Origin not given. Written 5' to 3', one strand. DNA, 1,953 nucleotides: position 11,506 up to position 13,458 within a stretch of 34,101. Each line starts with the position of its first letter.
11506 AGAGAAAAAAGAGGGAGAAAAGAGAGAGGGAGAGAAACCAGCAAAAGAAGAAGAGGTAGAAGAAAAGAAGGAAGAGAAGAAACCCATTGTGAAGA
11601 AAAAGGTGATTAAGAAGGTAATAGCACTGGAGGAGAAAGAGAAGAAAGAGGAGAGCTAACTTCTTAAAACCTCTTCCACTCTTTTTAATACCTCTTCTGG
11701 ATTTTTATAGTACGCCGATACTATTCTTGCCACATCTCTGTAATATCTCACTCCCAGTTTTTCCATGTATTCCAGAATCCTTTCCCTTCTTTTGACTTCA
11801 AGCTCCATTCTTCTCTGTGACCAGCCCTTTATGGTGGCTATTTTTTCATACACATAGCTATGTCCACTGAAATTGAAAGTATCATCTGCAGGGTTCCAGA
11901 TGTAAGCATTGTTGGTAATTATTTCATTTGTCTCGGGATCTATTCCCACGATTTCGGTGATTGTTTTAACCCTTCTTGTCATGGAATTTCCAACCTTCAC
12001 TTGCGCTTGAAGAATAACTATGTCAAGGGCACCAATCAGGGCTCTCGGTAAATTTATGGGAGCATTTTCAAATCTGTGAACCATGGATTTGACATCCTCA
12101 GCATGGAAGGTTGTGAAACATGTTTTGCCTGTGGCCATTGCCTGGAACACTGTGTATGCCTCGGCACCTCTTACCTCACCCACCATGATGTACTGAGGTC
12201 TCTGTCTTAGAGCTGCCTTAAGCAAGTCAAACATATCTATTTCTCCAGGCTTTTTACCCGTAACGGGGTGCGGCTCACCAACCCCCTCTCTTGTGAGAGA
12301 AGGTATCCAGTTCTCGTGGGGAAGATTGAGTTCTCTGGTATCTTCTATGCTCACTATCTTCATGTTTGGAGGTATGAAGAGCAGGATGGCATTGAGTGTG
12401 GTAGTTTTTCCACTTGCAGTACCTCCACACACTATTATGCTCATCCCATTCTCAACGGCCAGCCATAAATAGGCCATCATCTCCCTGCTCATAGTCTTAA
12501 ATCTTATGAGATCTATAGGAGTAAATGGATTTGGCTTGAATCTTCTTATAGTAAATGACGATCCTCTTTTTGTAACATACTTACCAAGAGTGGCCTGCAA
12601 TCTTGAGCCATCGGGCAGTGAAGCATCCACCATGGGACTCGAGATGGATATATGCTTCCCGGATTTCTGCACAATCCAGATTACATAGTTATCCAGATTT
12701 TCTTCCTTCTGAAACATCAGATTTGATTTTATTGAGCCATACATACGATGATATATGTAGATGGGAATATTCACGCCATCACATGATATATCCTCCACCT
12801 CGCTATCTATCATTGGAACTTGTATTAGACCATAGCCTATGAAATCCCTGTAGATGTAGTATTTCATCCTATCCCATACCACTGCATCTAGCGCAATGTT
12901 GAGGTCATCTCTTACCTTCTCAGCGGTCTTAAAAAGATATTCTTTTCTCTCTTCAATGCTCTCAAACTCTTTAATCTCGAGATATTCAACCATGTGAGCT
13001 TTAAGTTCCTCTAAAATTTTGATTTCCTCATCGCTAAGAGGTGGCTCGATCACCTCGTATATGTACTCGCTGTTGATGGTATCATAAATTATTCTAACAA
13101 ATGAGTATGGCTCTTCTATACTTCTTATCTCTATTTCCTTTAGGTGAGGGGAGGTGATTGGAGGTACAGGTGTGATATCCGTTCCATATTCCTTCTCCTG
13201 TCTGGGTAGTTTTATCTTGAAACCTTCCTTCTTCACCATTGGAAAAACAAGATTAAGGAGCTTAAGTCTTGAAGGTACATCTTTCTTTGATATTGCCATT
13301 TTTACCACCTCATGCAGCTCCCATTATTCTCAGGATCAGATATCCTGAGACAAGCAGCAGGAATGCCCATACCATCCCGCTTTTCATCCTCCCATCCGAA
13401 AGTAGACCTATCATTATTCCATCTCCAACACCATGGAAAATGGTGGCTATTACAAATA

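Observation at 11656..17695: Tad/Epd-like type IV filament operon with two intact ATPase paralogues and a split two-gene platform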

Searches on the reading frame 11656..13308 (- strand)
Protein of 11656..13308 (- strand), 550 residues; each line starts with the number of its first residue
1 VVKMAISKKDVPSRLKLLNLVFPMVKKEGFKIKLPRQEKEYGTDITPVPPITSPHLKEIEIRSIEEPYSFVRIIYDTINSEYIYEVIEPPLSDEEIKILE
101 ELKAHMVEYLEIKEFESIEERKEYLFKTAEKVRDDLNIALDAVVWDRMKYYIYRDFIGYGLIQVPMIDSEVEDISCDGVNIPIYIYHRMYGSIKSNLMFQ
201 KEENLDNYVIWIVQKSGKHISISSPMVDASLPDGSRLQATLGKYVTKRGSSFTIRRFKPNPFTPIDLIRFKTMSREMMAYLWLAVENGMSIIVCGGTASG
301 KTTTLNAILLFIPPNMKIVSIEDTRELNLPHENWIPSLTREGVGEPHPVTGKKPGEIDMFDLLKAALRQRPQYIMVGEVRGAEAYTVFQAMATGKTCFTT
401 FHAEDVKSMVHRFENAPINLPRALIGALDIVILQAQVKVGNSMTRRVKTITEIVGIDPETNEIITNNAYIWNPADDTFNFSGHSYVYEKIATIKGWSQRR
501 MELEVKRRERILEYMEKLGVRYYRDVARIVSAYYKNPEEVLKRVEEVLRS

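Call 3: search_protein_families(library=pfam, proteins=[window:11656-13308:-], max_evalue=0.01)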
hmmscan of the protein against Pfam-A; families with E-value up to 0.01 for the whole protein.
window:11656-13308:- (550 aa): 2 families
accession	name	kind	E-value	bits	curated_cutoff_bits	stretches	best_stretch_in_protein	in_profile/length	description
PF00437.27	T2SSE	-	4.5e-35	121.4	24.9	1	220-439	66-280/370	Type II/IV secretion system protein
PF23989.1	PilB3_C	-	8.8e-09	35.8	27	1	476-545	3-71/83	PilB3-like, C-terminal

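Call 21: search_protein_families(library=ncbifam, proteins=[window:11656-13308:-], max_evalue=0.01)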
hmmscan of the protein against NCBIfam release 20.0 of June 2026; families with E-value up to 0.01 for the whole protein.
window:11656-13308:- (550 aa): 19 families
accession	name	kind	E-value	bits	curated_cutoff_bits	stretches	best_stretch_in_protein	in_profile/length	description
NF058587.1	archaellum_moto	equivalog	1.3e-133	446.5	550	1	70-536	41-520/527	archaellum flagellar ATPase motor FlaI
NF053672.1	bindosome_BasE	exception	1.1e-55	189.3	1000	1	84-536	64-510/512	bindosome assembly system ATPase subunit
TIGR03819.1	heli_sec_ATPase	hypoth_equivalog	5.8e-42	144.1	373.15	1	143-415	36-299/340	TadA family conjugal transfer-associated ATPase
TIGR02788.1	VirB11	equivalog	4.5e-37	127.7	249.95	2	274-413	130-262/308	P-type DNA transfer ATPase VirB11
TIGR02782.1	TrbB_P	equivalog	2e-32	112.7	304.55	1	209-458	58-298/303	P-type conjugative transfer ATPase TrbB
NF010469.0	PRK13894.1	subfamily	1.9e-28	99.7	508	1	216-456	78-310/320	conjugal transfer ATPase TrbB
NF010475.0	PRK13900.1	equivalog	1.9e-25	89.7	389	1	275-409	147-275/333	type IV secretion system ATPase VirB11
NF010407.0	PRK13833.1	subfamily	2.6e-23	83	499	1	223-422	80-268/323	conjugal transfer protein TrbB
NF010425.0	PRK13851.1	equivalog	3.6e-21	75.4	461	1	276-404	150-271/344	type IV secretion system protein VirB11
NF041000.1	ATPase_ComGA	equivalog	1.6e-17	63.4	300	1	281-434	122-262/267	competence type IV pilus ATPase ComGA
TIGR01420.1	pilT_fam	subfamily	2.4e-14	53.3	319.1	1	283-414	118-240/343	PilT/PilU family type 4a pilus ATPase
TIGR02533.1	type_II_gspE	equivalog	1.1e-12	47.5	630.25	1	274-448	228-390/486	type II secretion system ATPase GspE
NF007755.0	PRK10436.1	equivalog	4.8e-12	45.3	617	1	284-438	216-356/465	type II secretion system protein GspE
TIGR02525.1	plasmid_TraJ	equivalog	6.2e-12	45.2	368.3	1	267-439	129-300/372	plasmid transfer ATPase TraJ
NF053534.1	T4PilAsmATPsTfpB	equivalog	6.9e-12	44.5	850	1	285-418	334-454/584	type IV pilus assembly ATPase TfpB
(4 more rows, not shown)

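Call 23: search_solved_structures(query=window:11656-13308:-, max_evalue=0.00001)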
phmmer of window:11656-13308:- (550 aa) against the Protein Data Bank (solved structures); distinct sequences matched with E-value up to 0.00001: 25.
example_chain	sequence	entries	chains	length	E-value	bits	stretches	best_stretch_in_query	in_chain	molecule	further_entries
2oap_1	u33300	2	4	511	1e-141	476.2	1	58-547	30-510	Type II secretion system protein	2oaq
4ii7_A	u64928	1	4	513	5.1e-92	312.2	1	67-545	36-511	FlaI ATPase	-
4ihq_A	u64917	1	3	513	3e-91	309.6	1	67-545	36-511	FlaI ATPase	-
8rjf_A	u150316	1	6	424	3.2e-42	147.9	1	136-473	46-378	Pilus assembly ATPase CpaF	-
8rkd_E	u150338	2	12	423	3.2e-42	147.8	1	136-473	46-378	Pilus assembly ATPase CpaF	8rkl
9e24_A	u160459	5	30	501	5.5e-42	147.1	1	136-473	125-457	CpaF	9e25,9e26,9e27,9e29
6bge_A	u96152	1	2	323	5.8e-18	67.8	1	223-414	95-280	VirB11-like protein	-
1g6o_A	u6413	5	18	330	6.2e-18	67.7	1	223-413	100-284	CAG-ALPHA | virB11 homolog | Cag-alfa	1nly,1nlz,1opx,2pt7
2gza_A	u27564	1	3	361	1.4e-13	53.3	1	261-412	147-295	Type IV secretion system protein VirB11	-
2eyu_A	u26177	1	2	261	5.7e-09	38.1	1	290-423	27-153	twitching motility protein PilT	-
2gsz_A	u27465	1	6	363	1e-08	37.3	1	290-423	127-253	twitching motility protein PilT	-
2ewv_A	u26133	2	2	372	1.1e-08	37.2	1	290-423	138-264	twitching motility protein PilT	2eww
6gef_A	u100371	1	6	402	4.6e-08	35.1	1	274-413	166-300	Type IV secretion system protein DotB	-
6ojx_A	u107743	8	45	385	6.4e-08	34.6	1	283-415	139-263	Twitching motility pilus retraction ATPase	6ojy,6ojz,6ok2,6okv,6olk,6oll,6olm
5zfq_A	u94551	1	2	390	2.5e-07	32.7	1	264-415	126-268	Twitching motility pilus retraction protein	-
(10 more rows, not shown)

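Call 25: find_homologous_proteins(query=window:11656-13308:-, max_evalue=1e-30)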
Query window:11656-13308:- (550 aa): 8000 proteins with E <= 1e-30 among 8000 candidates; the best 120 are listed.
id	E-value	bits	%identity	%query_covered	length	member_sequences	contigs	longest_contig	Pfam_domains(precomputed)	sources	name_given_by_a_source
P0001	0.0e+0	1232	100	99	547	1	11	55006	PF23989.1,PF00437.27,PF23990.2,PF27713.1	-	-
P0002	0.0e+0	1231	100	99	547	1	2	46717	PF23989.1,PF00437.27,PF23990.2,PF27713.1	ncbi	-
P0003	0.0e+0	1230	100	99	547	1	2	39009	PF23989.1,PF00437.27,PF23990.2,PF27713.1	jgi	-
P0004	0.0e+0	1230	100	99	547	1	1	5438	PF23989.1,PF00437.27,PF23990.2,PF27713.1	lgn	-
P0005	0.0e+0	1226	99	99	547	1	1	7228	PF23989.1,PF00437.27,PF23990.2,PF27713.1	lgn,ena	-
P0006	0.0e+0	1225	99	99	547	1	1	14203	PF23989.1,PF00437.27,PF23990.2,PF27713.1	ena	-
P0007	0.0e+0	1140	92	99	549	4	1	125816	PF23989.1,PF00437.27,PF23990.2,PF27713.1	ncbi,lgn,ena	-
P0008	0.0e+0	1134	90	99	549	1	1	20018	PF23989.1,PF00437.27,PF27713.1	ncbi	-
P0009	0.0e+0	1093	88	99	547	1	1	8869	PF23989.1,PF00437.27,PF23990.2,PF27713.1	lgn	-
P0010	0.0e+0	1054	83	99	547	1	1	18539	PF23989.1,PF00437.27,PF23990.2,PF27713.1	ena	-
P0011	0.0e+0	1053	83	99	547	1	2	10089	PF23989.1,PF00437.27,PF23990.2,PF27713.1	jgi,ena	-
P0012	0.0e+0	1052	84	99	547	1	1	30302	PF23989.1,PF00437.27,PF27713.1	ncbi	-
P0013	0.0e+0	1052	83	99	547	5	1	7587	PF23989.1,PF00437.27,PF23990.2,PF27713.1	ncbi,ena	-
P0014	0.0e+0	1049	83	99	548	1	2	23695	PF23989.1,PF00437.27,PF23990.2,PF27713.1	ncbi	-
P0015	0.0e+0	1049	84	99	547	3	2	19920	PF23989.1,PF00437.27,PF27713.1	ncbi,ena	-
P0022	0.0e+0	1038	82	99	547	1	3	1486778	PF23989.1,PF00437.27,PF23990.2,PF27713.1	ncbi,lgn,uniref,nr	ncbi:type II/IV secretion system ATPase subunit [Candidatus Aciduliprofundum boonei]|uniref:Type II 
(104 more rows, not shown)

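Call 33: search_solved_structures(query=window:11656-13308:-, max_evalue=1e-40, show_alignments=4)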
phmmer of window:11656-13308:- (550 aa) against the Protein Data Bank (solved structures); distinct sequences matched with E-value up to 1e-40: 6.
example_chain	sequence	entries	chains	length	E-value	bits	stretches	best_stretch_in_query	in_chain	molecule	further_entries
2oap_1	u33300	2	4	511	1e-141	476.2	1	58-547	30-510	Type II secretion system protein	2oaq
4ii7_A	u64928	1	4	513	5.1e-92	312.2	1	67-545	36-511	FlaI ATPase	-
4ihq_A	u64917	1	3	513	3e-91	309.6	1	67-545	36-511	FlaI ATPase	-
8rjf_A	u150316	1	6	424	3.2e-42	147.9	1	136-473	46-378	Pilus assembly ATPase CpaF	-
8rkd_E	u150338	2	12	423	3.2e-42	147.8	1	136-473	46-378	Pilus assembly ATPase CpaF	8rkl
9e24_A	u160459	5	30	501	5.5e-42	147.1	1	136-473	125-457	CpaF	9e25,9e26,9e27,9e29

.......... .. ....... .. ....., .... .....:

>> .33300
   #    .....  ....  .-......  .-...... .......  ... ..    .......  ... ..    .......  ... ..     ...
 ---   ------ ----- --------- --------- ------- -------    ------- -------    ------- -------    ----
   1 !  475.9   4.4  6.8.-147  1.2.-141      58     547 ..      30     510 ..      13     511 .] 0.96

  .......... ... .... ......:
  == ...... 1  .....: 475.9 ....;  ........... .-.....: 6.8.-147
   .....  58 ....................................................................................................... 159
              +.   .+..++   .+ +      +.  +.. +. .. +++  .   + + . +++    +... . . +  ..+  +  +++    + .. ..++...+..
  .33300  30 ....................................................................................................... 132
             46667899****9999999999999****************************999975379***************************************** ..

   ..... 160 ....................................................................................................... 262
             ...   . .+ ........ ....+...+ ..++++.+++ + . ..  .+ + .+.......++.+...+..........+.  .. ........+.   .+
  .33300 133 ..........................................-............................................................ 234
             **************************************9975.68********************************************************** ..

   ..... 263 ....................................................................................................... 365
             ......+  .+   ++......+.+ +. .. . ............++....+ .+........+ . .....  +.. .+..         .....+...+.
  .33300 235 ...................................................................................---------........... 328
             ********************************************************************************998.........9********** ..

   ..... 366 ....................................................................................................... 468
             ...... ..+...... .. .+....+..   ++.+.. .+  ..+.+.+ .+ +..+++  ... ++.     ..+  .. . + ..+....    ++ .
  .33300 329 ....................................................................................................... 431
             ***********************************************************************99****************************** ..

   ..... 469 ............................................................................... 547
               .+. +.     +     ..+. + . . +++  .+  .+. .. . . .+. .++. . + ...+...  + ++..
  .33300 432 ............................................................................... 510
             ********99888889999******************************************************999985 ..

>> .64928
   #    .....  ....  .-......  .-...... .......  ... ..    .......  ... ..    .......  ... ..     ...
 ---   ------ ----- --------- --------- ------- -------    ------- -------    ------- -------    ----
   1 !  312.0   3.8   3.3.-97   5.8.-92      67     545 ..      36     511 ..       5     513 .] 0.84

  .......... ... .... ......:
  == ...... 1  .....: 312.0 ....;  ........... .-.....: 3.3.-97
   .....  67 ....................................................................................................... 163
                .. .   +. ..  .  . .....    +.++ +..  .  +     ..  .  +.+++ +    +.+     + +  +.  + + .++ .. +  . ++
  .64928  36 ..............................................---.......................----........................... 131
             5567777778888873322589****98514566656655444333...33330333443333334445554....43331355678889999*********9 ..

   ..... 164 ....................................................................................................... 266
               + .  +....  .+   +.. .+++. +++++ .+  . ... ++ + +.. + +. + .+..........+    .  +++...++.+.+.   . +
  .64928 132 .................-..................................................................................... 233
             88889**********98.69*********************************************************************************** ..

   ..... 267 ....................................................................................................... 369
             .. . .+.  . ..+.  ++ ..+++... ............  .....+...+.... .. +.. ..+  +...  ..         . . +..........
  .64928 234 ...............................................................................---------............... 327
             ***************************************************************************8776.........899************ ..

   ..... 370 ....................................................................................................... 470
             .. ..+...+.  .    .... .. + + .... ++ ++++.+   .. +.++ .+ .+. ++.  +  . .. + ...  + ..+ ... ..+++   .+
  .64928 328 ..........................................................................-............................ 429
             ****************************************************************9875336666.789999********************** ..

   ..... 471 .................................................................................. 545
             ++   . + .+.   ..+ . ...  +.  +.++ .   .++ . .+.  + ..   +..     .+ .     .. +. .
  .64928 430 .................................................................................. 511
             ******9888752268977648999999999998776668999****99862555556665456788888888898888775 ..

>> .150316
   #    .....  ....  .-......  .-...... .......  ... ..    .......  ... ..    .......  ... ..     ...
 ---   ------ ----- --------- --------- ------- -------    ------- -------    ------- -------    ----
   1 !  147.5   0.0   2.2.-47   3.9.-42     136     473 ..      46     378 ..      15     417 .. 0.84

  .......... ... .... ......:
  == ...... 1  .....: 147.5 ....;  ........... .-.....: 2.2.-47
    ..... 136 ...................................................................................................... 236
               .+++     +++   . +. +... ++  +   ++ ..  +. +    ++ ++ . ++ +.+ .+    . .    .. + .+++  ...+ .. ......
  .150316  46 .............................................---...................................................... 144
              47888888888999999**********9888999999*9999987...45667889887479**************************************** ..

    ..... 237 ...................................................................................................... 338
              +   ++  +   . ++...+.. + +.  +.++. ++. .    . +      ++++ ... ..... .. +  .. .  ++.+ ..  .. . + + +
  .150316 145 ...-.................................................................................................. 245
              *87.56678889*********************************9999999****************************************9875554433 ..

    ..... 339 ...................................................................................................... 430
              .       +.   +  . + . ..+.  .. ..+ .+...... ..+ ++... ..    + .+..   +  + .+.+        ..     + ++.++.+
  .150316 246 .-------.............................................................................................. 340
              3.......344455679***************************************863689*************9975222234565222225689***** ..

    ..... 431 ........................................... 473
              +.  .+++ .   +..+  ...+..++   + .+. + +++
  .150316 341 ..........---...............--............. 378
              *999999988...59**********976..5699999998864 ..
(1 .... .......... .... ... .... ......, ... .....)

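Call 70: find_encoding_contigs(protein=P0022, flank=7000, max_places=1)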
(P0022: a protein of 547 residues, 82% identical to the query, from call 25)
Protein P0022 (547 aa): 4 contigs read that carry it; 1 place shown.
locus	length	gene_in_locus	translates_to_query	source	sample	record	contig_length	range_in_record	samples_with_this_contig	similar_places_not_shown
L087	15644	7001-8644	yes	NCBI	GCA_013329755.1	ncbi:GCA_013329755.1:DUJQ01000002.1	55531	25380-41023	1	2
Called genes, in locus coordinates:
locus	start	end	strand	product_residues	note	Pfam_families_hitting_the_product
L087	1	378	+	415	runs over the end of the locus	PF01637:ATPase_2, PF13191:AAA_16, PF00004:AAA, PF13401:AAA_22, PF22606:Cdc6-ORC-like_ATPase_lid, PF22703:Cdc6_lid, PF09079:WHD_Cdc6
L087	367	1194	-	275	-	-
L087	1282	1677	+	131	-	PF21485:IF5A-like_N, PF01287:eIF-5a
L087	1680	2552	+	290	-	PF00491:Arginase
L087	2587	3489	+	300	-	-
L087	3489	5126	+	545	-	PF00437:T2SSE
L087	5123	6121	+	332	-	PF00482:T2SSF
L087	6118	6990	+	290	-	PF00482:T2SSF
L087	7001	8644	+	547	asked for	PF23990:PilB3_N (weak), PF00437:T2SSE, PF27713:UCP018868 (weak), PF23989:PilB3_C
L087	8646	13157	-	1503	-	PF07705:CARDB (faint), PF17032:Zn_ribbon_15 (faint), PF10571:UPF0547 (faint), PF12773:DZR, PF13240:Zn_Ribbon_1 (faint), PF13248:Zn_ribbon_3 (weak), PF24463:DUF7577 (weak)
